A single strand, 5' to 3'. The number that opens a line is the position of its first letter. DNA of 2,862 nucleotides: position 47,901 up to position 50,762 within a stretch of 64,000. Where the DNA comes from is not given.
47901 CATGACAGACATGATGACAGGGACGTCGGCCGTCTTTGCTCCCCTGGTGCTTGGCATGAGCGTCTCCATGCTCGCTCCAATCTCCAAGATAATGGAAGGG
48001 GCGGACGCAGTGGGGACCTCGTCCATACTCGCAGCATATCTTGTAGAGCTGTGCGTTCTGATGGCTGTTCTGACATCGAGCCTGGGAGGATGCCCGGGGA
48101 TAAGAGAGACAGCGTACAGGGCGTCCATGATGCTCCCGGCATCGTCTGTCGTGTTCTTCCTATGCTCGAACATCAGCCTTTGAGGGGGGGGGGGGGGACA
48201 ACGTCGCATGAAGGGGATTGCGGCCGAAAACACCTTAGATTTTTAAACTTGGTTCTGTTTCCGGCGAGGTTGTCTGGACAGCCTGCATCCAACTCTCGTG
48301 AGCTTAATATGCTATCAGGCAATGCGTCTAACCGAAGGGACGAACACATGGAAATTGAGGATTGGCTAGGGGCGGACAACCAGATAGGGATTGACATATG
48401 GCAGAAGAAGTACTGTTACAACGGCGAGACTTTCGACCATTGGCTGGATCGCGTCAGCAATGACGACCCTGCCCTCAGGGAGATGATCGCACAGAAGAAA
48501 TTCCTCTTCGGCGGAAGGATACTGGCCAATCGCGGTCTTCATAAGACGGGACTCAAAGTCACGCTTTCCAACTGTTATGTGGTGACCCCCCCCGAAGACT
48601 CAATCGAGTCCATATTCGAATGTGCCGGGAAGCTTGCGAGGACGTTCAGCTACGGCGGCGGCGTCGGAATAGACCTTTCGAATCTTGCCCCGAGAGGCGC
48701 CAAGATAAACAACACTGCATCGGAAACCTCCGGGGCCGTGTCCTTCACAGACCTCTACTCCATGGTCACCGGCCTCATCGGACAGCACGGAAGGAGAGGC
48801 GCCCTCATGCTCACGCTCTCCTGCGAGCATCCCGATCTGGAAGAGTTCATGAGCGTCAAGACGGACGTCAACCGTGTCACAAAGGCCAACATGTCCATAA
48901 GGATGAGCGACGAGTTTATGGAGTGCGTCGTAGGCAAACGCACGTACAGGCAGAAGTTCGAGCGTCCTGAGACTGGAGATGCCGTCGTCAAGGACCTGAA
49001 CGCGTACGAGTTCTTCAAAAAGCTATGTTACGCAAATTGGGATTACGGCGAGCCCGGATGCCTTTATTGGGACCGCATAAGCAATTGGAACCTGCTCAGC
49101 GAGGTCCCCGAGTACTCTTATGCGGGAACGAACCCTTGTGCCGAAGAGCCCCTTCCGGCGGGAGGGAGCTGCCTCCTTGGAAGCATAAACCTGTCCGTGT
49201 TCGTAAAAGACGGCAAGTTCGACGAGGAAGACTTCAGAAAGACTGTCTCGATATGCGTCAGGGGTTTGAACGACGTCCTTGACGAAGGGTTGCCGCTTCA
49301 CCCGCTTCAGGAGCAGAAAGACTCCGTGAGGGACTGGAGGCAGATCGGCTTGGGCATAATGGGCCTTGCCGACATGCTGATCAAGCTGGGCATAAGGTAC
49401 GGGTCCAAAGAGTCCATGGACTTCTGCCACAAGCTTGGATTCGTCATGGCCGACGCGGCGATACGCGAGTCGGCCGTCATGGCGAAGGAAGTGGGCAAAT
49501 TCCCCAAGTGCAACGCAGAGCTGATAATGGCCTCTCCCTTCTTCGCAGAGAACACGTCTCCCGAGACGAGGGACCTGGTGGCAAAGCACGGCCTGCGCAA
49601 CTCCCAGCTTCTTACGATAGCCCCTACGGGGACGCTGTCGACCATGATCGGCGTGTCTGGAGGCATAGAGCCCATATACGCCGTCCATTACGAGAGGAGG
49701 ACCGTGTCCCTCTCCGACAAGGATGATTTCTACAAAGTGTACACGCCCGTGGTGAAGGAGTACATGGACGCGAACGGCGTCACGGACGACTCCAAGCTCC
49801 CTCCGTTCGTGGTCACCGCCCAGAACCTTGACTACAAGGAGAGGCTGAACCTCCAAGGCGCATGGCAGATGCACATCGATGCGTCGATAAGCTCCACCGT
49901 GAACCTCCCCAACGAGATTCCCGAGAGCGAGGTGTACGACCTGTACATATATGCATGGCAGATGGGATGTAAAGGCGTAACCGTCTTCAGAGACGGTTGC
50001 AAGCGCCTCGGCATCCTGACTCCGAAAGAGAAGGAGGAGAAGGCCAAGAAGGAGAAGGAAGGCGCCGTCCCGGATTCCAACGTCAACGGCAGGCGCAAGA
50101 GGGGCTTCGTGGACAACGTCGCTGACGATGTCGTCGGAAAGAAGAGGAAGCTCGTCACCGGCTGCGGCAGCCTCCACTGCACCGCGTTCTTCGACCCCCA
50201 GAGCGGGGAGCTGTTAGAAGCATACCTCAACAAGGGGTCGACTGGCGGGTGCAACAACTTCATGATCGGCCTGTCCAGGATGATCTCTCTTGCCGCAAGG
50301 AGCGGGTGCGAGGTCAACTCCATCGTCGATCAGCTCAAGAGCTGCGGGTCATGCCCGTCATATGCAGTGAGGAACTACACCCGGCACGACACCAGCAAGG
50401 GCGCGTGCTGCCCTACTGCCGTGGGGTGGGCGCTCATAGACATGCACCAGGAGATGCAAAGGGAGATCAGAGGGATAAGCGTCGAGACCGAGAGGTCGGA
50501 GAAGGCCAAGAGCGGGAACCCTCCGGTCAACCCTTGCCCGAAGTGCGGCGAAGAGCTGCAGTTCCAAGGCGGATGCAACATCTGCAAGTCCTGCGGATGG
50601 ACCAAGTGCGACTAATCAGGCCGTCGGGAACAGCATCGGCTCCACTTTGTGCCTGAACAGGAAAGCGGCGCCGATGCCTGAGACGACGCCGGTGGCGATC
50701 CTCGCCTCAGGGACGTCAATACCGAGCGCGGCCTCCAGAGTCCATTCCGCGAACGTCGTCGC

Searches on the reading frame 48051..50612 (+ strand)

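Call 74: search_protein_families(library=pfam, proteins=[window:48051-50612:+], max_evalue=0.00001)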
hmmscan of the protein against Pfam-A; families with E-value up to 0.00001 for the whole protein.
window:48051-50612:+ (854 aa): 2 families
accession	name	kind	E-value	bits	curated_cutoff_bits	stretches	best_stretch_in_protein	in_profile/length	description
PF02867.20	Ribonuc_red_lgC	-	1.8e-96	324.3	23.9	1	173-645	1-522/523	Ribonucleotide reductase, barrel domain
PF12637.14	TSCPD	-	3.6e-09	37.2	22.8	1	703-796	9-85/88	TSCPD domain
